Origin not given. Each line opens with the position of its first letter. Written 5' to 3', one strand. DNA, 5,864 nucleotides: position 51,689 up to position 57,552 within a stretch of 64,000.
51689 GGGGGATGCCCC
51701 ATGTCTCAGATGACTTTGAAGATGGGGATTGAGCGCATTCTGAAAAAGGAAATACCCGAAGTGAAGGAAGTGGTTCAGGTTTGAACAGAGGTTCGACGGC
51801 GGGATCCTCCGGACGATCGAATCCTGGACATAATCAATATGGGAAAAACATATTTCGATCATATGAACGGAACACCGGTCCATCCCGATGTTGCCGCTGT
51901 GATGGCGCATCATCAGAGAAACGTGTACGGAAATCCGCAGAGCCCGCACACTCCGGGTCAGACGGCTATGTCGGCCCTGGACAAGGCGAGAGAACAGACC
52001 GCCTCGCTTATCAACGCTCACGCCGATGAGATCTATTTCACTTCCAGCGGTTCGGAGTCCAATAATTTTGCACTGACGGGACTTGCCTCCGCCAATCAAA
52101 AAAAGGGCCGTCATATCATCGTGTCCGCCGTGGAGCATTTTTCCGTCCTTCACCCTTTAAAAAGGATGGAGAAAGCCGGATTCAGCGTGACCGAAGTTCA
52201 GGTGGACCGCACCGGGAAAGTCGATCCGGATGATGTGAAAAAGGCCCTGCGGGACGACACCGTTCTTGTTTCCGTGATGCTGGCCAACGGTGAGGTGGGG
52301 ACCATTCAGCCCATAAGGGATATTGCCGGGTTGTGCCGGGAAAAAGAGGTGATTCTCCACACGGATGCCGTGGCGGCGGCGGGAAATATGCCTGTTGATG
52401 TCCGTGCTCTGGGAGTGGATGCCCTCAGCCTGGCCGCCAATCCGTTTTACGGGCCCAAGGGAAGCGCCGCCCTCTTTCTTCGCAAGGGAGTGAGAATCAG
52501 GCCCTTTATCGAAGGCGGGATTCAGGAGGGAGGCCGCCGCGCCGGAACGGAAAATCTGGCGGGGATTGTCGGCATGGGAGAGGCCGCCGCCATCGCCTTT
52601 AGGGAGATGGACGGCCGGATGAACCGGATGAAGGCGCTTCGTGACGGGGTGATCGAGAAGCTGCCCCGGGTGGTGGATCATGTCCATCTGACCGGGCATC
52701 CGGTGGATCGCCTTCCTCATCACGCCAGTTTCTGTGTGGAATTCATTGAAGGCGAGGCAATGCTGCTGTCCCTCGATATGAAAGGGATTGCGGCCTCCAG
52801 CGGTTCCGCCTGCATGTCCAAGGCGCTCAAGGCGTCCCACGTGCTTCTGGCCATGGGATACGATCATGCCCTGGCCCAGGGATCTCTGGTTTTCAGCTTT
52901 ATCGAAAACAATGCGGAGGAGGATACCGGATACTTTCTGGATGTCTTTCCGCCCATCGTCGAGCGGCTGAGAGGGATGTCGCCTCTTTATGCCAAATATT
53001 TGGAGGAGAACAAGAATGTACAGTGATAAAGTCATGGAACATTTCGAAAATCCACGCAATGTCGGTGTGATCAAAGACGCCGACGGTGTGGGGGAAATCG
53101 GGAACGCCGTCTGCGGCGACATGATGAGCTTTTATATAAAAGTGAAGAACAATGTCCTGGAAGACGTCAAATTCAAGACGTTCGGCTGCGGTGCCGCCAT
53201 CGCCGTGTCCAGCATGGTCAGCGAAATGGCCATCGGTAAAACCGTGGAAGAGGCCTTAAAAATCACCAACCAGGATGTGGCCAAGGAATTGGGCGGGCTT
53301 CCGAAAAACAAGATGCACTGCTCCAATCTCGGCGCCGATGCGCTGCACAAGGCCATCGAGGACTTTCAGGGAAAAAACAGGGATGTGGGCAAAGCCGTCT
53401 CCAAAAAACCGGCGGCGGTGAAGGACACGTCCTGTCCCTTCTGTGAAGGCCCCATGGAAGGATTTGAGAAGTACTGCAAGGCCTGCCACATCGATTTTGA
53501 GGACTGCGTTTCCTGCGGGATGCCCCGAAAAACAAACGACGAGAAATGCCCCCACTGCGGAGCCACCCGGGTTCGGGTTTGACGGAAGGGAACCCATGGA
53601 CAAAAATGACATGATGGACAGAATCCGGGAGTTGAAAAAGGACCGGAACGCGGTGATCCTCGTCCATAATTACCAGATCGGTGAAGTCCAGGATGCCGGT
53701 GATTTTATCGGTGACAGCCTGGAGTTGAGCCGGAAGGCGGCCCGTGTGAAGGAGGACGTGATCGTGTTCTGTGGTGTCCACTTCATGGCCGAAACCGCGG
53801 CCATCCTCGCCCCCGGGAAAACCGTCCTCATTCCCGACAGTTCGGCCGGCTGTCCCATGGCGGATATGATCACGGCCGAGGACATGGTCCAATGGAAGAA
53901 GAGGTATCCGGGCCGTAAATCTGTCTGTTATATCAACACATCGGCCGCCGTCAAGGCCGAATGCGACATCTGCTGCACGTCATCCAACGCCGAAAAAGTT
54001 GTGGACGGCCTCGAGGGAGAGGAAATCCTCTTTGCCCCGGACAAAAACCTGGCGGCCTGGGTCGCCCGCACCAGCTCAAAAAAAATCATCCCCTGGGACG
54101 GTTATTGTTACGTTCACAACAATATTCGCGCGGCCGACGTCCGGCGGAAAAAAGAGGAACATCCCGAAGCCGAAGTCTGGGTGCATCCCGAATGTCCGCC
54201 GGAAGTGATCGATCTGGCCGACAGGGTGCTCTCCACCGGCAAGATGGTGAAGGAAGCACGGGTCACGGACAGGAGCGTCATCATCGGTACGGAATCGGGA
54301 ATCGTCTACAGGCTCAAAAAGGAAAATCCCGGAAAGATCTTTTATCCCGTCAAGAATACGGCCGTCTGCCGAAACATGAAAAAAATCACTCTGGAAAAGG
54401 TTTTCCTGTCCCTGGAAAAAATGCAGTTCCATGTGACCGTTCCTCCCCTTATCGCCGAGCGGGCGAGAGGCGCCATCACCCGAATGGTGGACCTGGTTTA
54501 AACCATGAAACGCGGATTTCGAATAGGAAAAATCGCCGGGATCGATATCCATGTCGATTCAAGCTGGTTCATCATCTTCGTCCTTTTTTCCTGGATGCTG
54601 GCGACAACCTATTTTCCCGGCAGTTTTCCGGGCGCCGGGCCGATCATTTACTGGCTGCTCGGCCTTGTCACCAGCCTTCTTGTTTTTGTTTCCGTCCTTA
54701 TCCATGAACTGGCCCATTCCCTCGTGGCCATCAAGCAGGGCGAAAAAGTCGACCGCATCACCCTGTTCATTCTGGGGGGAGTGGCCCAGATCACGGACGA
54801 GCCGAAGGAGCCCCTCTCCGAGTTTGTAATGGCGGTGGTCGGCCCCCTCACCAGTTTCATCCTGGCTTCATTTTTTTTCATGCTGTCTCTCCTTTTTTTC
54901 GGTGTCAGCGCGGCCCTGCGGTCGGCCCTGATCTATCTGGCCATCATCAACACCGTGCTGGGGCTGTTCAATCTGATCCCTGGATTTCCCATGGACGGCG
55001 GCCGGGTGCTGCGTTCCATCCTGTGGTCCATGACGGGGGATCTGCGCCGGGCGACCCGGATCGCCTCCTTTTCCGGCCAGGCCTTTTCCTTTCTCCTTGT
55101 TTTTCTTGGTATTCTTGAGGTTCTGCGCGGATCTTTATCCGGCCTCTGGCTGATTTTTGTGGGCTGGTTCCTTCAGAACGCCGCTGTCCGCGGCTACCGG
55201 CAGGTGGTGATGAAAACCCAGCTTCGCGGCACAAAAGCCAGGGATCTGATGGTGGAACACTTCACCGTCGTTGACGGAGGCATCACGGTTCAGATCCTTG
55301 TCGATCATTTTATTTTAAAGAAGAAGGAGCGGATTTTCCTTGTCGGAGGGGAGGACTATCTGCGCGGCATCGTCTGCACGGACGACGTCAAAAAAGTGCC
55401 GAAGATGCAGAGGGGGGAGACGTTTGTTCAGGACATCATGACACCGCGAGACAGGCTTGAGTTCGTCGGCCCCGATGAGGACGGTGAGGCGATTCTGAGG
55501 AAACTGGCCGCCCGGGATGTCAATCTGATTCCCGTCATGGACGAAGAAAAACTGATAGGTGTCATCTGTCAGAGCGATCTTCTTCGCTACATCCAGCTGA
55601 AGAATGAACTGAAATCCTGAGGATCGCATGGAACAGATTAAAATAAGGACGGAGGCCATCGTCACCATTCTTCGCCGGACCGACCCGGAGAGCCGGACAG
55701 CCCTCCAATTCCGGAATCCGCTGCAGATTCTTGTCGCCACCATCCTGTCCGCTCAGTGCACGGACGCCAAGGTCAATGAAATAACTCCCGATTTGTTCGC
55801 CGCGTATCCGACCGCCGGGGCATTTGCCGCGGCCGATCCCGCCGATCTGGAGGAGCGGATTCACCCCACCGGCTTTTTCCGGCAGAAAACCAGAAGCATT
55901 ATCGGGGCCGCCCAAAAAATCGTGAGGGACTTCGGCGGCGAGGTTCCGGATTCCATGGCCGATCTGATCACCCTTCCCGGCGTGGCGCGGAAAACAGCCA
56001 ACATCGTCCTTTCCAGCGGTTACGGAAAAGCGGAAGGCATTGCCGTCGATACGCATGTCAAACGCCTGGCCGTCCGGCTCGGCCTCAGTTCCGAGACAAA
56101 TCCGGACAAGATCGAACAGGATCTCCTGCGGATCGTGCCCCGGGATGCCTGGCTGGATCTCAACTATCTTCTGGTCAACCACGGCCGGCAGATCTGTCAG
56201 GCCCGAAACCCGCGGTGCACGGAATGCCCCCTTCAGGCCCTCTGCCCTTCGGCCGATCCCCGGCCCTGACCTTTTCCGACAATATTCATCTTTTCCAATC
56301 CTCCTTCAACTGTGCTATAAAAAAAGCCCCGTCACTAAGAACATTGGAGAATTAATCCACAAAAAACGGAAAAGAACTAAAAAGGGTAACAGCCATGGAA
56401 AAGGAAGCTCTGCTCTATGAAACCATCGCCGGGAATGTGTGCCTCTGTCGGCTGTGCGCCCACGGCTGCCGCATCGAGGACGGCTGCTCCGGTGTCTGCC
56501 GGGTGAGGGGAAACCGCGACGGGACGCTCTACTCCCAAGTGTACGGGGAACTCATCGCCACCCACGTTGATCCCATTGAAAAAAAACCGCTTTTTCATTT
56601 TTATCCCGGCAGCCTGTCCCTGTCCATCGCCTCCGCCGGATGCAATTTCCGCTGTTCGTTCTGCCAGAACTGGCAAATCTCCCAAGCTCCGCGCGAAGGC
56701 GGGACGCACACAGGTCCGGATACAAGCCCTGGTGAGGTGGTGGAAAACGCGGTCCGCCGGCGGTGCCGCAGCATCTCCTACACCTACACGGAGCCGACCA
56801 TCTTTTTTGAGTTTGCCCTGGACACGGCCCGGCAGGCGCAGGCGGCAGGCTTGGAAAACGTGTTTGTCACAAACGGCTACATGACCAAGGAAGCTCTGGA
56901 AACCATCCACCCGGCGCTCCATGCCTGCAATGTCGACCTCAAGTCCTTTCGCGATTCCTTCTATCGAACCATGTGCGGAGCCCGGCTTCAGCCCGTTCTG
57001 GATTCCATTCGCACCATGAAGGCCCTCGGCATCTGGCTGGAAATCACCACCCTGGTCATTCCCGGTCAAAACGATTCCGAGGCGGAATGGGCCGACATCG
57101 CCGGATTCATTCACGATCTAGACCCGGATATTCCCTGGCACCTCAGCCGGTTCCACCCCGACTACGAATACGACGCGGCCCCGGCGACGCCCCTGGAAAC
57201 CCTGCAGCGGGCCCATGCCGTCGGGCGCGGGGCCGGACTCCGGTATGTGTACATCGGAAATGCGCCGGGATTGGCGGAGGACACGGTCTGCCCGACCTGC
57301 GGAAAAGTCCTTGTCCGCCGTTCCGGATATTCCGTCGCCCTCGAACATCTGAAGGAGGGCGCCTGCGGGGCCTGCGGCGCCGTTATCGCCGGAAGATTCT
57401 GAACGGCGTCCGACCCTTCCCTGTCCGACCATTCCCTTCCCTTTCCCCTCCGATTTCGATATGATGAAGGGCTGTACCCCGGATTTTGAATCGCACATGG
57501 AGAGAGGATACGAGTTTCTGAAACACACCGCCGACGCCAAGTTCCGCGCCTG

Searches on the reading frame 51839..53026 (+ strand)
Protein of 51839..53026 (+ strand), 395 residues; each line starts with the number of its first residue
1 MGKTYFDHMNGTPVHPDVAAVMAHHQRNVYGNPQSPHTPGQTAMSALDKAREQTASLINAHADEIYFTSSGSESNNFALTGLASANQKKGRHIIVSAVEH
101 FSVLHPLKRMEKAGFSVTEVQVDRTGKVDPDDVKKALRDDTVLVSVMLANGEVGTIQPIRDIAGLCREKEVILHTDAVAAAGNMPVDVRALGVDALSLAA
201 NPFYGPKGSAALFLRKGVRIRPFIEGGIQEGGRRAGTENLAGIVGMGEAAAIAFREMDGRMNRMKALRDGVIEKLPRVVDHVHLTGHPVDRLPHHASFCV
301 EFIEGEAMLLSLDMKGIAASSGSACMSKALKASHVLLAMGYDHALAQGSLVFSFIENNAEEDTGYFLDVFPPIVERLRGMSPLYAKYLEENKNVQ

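Call 72: search_protein_families(library=pfam, proteins=[window:51839-53026:+], max_evalue=0.00001)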
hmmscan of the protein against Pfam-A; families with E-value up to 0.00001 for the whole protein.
window:51839-53026:+ (395 aa): 2 families
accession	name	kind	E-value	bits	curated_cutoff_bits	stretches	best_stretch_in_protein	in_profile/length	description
PF00266.25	Aminotran_5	-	1.7e-64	218.6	21.5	1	5-362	2-367/371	Aminotransferase class-V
PF01212.27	Beta_elim_lyase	-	1.7e-07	31.3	27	1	63-183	48-175/288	Beta-eliminating lyase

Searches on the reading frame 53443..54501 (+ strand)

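Call 73: search_protein_families(library=pfam, proteins=[window:53443-54501:+], max_evalue=0.00001)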
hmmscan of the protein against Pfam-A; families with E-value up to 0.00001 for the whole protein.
window:53443-54501:+ (352 aa): 1 family
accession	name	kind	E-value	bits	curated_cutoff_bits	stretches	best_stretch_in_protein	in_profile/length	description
PF02445.21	NadA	-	1.8e-119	398.7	27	1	60-349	2-294/295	Quinolinate synthetase A protein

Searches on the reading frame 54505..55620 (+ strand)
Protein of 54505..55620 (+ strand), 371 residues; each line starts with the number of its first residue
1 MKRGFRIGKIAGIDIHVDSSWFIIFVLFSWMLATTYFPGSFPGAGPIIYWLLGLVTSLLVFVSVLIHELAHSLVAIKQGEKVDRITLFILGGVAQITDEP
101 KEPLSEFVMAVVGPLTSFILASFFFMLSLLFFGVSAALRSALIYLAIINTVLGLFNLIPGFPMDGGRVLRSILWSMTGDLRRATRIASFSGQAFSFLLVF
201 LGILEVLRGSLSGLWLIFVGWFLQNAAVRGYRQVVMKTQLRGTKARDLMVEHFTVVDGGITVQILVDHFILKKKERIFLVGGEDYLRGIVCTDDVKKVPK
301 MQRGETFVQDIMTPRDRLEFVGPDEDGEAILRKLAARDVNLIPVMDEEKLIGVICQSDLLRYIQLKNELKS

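Call 73: search_protein_families(library=pfam, proteins=[window:54505-55620:+], max_evalue=0.00001)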
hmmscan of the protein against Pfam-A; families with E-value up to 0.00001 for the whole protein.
window:54505-55620:+ (371 aa): 3 families
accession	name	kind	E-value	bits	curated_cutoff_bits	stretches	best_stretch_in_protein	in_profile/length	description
PF02163.28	Peptidase_M50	-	4.9e-24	85.3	27.2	1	57-198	3-221/221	Peptidase family M50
PF00571.33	CBS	-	1.7e-11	44.7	24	1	308-363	1-55/57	CBS domain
PF13398.12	Peptidase_M50B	-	7.2e-06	26.3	26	1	52-139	13-99/201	Peptidase M50B-like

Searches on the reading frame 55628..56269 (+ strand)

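Call 73: search_protein_families(library=pfam, proteins=[window:55628-56269:+], max_evalue=0.00001)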
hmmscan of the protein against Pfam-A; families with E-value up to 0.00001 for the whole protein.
window:55628-56269:+ (213 aa): 2 families
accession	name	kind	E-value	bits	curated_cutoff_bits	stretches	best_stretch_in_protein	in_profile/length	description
PF00730.31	HhH-GPD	-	6.8e-26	91.2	26.2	1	36-171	1-107/108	HhH-GPD superfamily base excision DNA repair protein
PF00633.29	HHH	-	7.5e-06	26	24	0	102-129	2-29/30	Helix-hairpin-helix motif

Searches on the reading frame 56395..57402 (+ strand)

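Call 73: search_protein_families(library=pfam, proteins=[window:56395-57402:+], max_evalue=0.00001)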
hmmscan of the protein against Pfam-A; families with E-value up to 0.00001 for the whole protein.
window:56395-57402:+ (335 aa): 1 family
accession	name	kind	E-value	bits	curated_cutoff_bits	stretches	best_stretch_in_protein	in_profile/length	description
PF04055.27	Radical_SAM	-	3.2e-22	79.9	29.5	1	80-231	4-160/166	Radical SAM superfamily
